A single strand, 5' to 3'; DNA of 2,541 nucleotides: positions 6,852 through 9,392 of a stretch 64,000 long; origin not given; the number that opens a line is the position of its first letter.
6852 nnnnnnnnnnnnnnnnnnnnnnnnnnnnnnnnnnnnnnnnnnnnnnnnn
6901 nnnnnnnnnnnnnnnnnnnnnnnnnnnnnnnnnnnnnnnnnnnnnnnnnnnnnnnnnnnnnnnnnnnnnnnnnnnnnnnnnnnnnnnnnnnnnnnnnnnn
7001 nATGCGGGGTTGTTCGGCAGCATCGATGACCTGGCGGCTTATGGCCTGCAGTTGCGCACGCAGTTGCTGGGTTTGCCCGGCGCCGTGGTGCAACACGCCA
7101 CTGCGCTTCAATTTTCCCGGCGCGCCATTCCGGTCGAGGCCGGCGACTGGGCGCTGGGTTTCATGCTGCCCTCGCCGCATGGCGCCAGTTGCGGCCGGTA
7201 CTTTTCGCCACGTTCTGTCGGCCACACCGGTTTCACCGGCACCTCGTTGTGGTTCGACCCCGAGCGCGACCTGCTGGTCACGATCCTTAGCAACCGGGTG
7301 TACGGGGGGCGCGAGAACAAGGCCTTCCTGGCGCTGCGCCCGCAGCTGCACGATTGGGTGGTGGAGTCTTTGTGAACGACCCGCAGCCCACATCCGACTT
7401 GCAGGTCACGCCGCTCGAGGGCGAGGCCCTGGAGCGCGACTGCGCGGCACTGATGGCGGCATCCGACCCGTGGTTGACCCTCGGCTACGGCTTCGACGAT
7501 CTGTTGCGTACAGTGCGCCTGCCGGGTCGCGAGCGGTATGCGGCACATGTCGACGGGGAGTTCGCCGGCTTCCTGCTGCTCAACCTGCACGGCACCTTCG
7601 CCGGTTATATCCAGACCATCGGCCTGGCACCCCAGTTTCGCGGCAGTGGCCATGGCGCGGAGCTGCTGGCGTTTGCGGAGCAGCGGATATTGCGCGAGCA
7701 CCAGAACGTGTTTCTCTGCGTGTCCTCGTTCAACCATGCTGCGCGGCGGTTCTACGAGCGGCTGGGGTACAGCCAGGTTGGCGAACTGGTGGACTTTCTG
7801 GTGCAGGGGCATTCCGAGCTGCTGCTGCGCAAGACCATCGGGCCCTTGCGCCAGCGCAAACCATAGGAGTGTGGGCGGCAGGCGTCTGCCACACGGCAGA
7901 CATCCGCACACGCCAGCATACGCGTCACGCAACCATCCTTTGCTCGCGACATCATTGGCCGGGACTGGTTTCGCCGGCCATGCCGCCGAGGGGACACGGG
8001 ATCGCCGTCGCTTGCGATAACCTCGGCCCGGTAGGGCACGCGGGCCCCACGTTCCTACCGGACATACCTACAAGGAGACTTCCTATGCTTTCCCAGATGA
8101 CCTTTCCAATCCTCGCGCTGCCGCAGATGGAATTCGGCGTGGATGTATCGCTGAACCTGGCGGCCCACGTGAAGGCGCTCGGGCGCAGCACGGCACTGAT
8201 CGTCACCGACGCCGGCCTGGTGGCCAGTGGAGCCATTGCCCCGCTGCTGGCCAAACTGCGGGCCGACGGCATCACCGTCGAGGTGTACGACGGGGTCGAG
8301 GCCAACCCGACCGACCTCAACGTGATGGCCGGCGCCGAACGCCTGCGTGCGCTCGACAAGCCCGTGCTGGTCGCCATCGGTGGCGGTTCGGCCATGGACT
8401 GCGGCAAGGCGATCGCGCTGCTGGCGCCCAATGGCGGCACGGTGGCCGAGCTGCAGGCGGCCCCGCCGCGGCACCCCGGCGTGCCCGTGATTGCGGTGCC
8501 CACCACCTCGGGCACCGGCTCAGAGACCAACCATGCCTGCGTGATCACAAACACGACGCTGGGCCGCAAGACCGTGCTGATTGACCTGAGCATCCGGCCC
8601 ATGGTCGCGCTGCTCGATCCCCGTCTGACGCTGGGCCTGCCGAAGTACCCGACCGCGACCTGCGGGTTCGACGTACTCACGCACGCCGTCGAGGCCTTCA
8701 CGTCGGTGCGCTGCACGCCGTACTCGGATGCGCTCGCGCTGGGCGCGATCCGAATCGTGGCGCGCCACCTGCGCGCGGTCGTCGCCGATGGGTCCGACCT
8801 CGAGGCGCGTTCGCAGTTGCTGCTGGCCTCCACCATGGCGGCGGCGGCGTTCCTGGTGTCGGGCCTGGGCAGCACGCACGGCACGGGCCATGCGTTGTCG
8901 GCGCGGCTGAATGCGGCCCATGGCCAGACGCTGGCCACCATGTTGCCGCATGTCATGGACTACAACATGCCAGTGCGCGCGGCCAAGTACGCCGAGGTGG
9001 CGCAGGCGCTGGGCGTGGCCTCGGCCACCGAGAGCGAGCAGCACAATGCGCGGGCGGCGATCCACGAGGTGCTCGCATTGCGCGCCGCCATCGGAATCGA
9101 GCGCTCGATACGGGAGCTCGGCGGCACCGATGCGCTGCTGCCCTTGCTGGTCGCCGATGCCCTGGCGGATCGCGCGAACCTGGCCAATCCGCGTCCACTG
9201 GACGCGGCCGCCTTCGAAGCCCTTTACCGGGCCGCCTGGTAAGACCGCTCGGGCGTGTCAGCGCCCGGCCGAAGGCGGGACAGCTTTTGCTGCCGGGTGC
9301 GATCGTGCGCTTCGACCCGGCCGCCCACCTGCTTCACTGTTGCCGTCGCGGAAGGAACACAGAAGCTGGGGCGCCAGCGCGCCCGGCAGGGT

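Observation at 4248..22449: A split, ABC-fed peptidoglycan-recycling-like locus (ATPases + serine hydrolase + GNAT ... SBP + permeases + anmK)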

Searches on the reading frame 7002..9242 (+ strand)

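Call 3: search_protein_families(library=pfam, proteins=[window:7002-9242:+])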
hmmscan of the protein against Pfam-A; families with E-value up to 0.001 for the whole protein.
window:7002-9242:+ (746 aa): 3 families
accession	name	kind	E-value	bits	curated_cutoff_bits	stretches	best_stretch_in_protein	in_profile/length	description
PF25137.1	ADH_Fe_C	-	1.2e-45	156.1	27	1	551-746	1-194/194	Fe-containing alcohol dehydrogenase family, C-terminal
PF00465.25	Fe-ADH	-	2.2e-44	151.5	31.3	1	376-540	4-168/168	Iron-containing alcohol dehydrogenase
PF13685.12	Fe-ADH_2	-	7.1e-08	33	28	1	383-473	7-95/149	Iron-containing alcohol dehydrogenase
